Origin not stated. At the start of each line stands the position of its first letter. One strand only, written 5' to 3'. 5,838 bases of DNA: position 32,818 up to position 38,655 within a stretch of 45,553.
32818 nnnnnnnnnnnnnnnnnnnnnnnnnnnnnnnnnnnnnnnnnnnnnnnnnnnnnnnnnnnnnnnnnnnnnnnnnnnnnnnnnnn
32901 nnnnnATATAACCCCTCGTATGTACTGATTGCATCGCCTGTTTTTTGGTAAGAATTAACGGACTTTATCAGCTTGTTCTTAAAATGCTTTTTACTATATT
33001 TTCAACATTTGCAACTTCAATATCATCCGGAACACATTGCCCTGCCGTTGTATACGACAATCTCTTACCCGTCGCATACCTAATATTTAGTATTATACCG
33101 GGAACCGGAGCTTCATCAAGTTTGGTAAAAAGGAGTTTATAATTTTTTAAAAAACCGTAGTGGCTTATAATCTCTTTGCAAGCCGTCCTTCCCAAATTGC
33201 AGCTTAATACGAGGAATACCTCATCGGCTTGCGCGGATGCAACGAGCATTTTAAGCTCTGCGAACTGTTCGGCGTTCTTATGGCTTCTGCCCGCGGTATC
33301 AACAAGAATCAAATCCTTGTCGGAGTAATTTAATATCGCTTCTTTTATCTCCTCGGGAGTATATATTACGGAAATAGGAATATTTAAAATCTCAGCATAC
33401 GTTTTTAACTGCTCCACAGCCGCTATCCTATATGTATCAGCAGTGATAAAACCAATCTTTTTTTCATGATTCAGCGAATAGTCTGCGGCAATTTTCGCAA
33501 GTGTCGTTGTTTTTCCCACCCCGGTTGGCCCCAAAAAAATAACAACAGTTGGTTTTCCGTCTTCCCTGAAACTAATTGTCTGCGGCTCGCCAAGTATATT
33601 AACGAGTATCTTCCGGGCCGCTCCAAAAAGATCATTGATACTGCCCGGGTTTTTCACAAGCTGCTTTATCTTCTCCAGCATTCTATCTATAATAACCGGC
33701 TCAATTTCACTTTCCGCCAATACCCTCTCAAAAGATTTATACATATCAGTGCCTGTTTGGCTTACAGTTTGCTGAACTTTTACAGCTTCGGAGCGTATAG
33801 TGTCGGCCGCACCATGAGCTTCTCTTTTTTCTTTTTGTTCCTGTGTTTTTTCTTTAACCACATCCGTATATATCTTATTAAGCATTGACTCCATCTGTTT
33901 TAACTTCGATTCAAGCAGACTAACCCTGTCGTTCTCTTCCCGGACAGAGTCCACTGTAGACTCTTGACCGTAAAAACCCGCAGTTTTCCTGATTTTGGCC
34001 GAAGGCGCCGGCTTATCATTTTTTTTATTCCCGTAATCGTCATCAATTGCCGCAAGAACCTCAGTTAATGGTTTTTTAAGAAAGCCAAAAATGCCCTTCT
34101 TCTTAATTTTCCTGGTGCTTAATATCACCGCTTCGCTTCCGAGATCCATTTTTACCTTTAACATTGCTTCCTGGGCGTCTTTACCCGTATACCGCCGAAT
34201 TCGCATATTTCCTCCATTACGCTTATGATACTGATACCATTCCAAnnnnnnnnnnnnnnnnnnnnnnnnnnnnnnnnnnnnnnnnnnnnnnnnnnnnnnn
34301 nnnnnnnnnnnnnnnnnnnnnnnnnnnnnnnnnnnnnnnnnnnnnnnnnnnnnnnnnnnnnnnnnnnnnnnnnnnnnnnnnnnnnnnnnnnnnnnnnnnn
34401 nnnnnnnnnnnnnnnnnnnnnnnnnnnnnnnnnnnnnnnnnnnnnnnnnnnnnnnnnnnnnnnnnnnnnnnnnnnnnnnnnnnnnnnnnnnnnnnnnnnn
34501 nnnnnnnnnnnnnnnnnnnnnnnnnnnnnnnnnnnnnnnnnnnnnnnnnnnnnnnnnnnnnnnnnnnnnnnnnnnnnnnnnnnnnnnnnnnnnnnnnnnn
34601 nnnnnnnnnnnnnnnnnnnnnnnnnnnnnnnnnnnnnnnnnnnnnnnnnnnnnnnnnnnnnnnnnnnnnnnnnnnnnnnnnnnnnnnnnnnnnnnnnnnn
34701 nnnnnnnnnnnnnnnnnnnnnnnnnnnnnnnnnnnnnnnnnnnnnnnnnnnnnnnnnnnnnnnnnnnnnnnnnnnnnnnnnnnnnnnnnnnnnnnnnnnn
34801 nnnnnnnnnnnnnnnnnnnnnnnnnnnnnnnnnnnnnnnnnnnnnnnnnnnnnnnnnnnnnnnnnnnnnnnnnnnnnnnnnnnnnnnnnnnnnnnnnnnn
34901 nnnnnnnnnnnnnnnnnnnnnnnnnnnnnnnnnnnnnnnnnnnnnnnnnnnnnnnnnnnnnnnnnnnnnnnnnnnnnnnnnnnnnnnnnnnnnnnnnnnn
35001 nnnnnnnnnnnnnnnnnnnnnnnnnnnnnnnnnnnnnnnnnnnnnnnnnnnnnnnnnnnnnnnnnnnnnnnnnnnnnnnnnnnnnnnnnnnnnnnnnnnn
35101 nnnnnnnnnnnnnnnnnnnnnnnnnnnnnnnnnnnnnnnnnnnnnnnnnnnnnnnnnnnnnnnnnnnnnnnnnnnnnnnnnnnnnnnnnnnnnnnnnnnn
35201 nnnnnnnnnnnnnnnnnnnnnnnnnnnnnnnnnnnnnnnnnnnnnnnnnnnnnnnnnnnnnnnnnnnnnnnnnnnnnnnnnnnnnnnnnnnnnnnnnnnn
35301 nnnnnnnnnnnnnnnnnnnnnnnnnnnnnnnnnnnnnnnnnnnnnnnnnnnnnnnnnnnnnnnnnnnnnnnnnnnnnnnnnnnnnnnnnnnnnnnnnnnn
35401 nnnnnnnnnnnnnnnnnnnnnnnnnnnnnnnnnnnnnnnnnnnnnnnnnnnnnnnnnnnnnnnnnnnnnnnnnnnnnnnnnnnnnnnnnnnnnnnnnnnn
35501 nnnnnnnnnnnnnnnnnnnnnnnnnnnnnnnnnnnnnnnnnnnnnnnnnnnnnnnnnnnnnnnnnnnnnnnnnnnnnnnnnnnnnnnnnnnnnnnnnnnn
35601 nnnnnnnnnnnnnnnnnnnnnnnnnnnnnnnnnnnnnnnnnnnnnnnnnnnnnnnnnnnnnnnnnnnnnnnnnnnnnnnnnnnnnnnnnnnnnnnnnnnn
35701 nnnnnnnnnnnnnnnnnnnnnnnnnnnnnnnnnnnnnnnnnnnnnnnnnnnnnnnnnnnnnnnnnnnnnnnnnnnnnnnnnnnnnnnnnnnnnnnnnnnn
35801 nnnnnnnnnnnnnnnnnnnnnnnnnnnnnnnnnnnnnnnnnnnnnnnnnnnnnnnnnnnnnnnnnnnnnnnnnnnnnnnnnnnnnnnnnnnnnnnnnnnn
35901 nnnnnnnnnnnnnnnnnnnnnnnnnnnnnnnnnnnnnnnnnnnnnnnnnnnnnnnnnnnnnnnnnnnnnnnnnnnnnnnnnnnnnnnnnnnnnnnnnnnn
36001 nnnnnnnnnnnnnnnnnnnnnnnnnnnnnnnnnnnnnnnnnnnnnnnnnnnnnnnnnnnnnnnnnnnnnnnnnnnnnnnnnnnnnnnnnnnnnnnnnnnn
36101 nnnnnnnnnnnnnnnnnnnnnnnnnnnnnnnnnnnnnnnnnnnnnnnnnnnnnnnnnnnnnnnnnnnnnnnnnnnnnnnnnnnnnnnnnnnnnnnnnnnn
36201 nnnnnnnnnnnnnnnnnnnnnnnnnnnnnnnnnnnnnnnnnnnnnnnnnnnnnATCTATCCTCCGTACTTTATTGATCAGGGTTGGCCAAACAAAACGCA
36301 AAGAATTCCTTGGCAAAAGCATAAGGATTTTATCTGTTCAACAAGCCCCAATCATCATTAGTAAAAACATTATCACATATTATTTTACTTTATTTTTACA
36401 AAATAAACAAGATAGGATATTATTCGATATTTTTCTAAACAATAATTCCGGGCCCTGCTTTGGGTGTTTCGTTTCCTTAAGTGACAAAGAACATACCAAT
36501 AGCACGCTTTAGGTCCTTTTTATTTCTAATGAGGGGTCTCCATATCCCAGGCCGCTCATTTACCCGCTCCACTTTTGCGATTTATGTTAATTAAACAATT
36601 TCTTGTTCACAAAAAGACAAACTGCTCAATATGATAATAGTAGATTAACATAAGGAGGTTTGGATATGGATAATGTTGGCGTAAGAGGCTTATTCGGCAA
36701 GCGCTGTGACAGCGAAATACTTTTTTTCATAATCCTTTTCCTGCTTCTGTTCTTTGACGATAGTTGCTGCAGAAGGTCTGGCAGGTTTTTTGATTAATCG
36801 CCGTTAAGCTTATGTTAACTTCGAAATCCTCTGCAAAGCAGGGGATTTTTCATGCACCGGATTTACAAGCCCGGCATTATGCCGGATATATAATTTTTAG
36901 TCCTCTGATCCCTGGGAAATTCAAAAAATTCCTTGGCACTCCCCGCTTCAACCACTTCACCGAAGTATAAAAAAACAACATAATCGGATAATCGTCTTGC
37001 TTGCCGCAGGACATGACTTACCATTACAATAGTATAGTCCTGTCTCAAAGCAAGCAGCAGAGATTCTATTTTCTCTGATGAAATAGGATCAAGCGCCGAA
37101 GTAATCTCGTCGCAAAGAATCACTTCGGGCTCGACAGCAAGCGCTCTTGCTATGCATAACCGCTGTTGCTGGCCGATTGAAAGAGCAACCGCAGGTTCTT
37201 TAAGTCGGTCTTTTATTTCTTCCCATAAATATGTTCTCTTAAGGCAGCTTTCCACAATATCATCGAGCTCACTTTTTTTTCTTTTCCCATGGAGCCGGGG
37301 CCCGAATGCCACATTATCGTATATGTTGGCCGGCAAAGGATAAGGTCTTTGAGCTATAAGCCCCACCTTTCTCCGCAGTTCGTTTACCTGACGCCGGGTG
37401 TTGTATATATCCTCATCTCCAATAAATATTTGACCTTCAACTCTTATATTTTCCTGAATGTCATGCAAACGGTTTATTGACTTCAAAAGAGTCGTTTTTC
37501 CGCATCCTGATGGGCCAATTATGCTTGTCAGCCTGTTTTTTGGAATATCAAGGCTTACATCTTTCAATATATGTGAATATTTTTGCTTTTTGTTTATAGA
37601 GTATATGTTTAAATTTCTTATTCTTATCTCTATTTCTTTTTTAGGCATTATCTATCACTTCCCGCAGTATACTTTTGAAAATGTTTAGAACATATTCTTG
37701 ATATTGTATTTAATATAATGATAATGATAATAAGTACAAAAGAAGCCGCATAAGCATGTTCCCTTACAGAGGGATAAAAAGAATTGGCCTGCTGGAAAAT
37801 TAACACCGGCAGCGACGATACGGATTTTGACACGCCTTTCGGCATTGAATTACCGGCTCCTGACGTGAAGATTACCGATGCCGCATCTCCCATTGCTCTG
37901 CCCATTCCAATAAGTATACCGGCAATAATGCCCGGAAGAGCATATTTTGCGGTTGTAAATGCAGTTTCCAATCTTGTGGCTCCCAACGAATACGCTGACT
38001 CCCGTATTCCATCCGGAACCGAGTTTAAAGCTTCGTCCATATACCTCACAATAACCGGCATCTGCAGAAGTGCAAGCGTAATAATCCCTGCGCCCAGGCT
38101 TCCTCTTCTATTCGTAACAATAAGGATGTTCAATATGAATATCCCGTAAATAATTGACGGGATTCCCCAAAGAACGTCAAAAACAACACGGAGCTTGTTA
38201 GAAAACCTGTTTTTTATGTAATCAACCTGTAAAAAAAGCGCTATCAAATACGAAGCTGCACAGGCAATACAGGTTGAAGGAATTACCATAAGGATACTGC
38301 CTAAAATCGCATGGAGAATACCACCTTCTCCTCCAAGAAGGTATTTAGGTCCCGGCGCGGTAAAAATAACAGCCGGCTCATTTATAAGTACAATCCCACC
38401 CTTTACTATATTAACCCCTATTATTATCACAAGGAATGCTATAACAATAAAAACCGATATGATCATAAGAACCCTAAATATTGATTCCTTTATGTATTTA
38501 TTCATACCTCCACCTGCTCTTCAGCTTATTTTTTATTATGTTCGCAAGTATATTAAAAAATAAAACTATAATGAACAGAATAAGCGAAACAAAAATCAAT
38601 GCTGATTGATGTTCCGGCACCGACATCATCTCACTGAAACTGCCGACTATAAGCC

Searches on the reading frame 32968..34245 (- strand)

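Call 19: search_protein_families(library=pfam, proteins=[window:32968-34245:-], max_evalue=0.00001)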
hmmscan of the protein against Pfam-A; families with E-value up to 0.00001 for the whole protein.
window:32968-34245:- (425 aa): 2 families
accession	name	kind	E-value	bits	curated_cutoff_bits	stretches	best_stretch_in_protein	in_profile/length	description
PF00448.28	SRP54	-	7.7e-44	150.1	22.7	1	232-422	1-195/196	SRP54-type protein, GTPase domain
PF25199.1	nSTAND_NTPase5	-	3.2e-09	37.2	34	1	205-350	16-133/145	Novel STAND NTPase 5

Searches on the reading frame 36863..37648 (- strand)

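Call 19: search_protein_families(library=pfam, proteins=[window:36863-37648:-], max_evalue=0.00001)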
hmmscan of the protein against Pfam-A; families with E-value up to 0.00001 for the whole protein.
window:36863-37648:- (261 aa): 3 families
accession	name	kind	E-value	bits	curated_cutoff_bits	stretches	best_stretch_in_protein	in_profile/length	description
PF00005.33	ABC_tran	-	2.7e-27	96.5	25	1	28-184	1-137/137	ABC transporter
PF13304.12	AAA_21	-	1e-10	42.6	27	0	40-88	1-49/304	AAA domain, putative AbiEii toxin, Type IV TA system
PF02463.25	SMC_N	-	1e-05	25.6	40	0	37-58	23-44/220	RecF/RecN/SMC N terminal domain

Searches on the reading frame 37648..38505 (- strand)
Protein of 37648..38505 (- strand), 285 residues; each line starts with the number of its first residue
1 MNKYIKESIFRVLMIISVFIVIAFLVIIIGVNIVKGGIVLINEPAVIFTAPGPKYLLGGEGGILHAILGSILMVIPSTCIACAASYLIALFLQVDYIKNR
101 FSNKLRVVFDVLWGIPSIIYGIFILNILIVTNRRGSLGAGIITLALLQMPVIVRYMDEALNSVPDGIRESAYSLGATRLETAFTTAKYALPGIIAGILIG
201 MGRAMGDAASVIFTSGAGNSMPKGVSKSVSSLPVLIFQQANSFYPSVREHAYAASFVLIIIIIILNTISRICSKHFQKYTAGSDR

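Call 19: search_protein_families(library=pfam, proteins=[window:37648-38505:-], max_evalue=0.00001)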
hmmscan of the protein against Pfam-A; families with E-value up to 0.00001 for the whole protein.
window:37648-38505:- (285 aa): 1 family
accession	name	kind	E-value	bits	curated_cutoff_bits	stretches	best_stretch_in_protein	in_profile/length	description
PF00528.27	BPD_transp_1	-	1e-15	58.4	26.4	1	88-277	4-179/184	Binding-protein-dependent transport system inner membrane component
